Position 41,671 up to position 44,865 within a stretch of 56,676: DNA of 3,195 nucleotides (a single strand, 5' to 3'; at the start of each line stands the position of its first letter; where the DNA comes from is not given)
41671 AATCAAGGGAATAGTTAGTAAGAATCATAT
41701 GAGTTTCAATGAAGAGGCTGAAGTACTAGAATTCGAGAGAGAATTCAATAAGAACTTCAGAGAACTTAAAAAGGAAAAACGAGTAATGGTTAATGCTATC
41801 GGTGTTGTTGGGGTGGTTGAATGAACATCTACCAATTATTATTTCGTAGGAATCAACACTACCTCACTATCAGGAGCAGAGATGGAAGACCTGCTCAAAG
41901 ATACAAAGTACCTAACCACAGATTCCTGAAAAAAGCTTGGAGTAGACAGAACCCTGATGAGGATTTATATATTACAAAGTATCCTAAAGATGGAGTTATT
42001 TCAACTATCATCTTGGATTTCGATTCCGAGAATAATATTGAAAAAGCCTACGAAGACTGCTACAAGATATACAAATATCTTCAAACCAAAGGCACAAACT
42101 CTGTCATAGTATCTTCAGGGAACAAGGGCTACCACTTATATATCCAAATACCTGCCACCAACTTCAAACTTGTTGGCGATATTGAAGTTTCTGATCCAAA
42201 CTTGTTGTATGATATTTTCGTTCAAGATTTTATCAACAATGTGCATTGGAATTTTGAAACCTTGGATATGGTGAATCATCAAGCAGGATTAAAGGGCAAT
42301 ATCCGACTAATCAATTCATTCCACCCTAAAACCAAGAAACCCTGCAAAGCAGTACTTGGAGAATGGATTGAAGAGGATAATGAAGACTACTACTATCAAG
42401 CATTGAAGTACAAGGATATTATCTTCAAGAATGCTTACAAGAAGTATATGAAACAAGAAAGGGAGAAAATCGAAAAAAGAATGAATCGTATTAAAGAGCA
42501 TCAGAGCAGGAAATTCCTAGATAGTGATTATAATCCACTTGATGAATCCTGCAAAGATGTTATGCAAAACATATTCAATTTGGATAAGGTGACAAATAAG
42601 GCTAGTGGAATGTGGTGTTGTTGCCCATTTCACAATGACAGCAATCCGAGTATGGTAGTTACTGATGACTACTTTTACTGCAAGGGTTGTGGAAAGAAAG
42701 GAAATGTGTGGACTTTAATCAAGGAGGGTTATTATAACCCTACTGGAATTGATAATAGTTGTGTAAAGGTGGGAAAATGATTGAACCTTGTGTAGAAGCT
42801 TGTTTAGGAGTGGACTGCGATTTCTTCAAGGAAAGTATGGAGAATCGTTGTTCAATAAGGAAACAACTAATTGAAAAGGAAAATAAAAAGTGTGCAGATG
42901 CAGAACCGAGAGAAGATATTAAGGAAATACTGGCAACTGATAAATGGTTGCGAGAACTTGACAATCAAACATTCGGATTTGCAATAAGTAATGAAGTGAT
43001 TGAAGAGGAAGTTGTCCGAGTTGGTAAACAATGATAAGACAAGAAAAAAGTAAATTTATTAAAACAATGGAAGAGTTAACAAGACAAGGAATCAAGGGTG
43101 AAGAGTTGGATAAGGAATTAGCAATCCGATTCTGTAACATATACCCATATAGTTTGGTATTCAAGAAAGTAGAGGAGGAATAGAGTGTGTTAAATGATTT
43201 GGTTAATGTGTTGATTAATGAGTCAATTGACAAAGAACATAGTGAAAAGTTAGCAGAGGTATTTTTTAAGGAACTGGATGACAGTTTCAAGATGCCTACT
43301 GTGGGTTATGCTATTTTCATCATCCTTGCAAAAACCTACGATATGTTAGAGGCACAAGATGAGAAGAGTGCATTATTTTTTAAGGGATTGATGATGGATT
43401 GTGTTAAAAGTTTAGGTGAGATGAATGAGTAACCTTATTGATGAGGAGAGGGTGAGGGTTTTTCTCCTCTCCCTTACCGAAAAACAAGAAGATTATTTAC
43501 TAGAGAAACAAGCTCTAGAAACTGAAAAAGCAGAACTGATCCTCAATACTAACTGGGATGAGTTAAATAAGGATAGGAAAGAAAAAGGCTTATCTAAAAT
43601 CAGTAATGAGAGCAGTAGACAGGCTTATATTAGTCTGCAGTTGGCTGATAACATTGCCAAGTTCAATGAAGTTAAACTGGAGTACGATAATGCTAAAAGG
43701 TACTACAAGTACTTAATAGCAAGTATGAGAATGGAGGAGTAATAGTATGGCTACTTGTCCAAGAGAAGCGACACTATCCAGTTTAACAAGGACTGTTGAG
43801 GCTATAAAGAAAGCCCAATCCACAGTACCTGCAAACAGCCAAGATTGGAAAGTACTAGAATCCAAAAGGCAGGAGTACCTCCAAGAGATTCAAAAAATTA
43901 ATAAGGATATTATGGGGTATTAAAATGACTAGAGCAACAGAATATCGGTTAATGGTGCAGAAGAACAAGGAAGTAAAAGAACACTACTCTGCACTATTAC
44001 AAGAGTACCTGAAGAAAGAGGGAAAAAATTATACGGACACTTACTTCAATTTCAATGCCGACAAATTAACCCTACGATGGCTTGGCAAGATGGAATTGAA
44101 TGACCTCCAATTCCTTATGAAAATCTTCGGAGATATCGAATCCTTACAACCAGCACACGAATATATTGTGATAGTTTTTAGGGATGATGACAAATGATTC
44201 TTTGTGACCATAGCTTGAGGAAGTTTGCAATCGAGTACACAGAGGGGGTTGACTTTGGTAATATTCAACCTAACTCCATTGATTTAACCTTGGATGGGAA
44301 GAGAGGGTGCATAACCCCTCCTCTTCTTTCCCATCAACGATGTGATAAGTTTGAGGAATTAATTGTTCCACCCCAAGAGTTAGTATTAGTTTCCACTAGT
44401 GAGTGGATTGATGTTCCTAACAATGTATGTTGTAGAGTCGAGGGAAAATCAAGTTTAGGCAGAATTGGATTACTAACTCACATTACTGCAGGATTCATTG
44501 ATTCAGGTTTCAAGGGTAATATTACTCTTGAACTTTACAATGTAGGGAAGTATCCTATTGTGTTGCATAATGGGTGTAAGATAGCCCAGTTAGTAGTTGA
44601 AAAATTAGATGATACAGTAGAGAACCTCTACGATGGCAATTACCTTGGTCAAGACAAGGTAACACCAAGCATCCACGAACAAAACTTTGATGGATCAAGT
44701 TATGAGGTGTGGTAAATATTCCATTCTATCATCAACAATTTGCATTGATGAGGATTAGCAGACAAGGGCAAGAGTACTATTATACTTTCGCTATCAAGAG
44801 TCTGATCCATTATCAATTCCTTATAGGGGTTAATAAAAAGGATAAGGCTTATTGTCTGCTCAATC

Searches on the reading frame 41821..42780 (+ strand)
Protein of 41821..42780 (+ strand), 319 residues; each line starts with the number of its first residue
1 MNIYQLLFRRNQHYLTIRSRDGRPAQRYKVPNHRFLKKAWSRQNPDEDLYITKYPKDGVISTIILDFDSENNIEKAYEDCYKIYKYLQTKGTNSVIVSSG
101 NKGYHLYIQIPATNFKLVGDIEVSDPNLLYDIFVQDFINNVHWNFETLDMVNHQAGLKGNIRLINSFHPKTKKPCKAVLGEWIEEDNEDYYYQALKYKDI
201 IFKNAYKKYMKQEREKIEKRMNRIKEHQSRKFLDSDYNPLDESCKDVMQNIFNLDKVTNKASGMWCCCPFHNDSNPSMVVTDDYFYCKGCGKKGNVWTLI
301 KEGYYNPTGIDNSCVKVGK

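Call 12: search_protein_families(library=pfam, proteins=[window:41821-42780:+], max_evalue=0.01)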
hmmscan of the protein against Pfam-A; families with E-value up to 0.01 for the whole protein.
window:41821-42780:+ (319 aa): 3 families
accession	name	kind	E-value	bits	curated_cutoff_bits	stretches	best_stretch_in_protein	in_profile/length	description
PF01807.25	Zn_ribbon_DnaG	-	7.5e-11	42.1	24.9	1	246-302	17-72/98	CHC2 zinc finger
PF21686.3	LigD_Prim-Pol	-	0.0003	20.9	27.4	1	62-114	102-156/254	LigD, primase-polymerase domain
PF03836.20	RasGAP_C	-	0.0077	16.8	26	0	198-258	36-88/137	RasGAP C-terminus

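Call 85: search_protein_families(library=phrogs, proteins=[window:41821-42780:+], max_evalue=0.001)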
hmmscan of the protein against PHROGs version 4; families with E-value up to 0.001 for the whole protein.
window:41821-42780:+ (319 aa): 5 families
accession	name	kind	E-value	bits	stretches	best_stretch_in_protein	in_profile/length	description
phrog_11992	-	unknown function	7.5e-12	46.8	1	264-301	28-65/177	-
phrog_360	-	DNA, RNA and nucleotide metabolism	2.7e-09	38.2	1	258-302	24-70/133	DNA primase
phrog_6444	-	DNA, RNA and nucleotide metabolism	7.3e-07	29.4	1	264-301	36-75/577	DNA primase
phrog_18097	-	DNA, RNA and nucleotide metabolism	4.4e-06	27.4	1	245-301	14-72/199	DNA primase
phrog_47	-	DNA, RNA and nucleotide metabolism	3e-05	23.7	1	210-305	7-97/947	DNA primase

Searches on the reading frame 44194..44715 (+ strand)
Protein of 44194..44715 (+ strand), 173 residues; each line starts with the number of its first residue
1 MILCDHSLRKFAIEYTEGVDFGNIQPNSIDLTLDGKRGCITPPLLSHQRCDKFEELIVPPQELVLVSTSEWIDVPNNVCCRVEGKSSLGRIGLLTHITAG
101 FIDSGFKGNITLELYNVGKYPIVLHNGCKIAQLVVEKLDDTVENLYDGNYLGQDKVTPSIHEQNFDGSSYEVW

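Call 12: search_protein_families(library=pfam, proteins=[window:44194-44715:+], max_evalue=0.01)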
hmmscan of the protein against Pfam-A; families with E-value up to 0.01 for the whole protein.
window:44194-44715:+ (173 aa): 4 families
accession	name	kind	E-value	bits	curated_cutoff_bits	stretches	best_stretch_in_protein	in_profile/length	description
PF22769.1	DCD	-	4.8e-32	111.6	27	1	18-137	20-152/153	dCTP deaminase-like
PF00692.24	dUTPase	-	1.9e-13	50.7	22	1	54-140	22-106/129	dUTPase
PF06559.16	DCD_N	-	2.7e-07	31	21.4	1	61-135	81-160/164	2'-deoxycytidine 5'-triphosphate deaminase (DCD) N-terminal domain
PF22569.1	DCD_C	-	9.3e-06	25.5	22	1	53-148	75-175/192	2'-deoxycytidine 5'-triphosphate deaminase (DCD), C-terminal domain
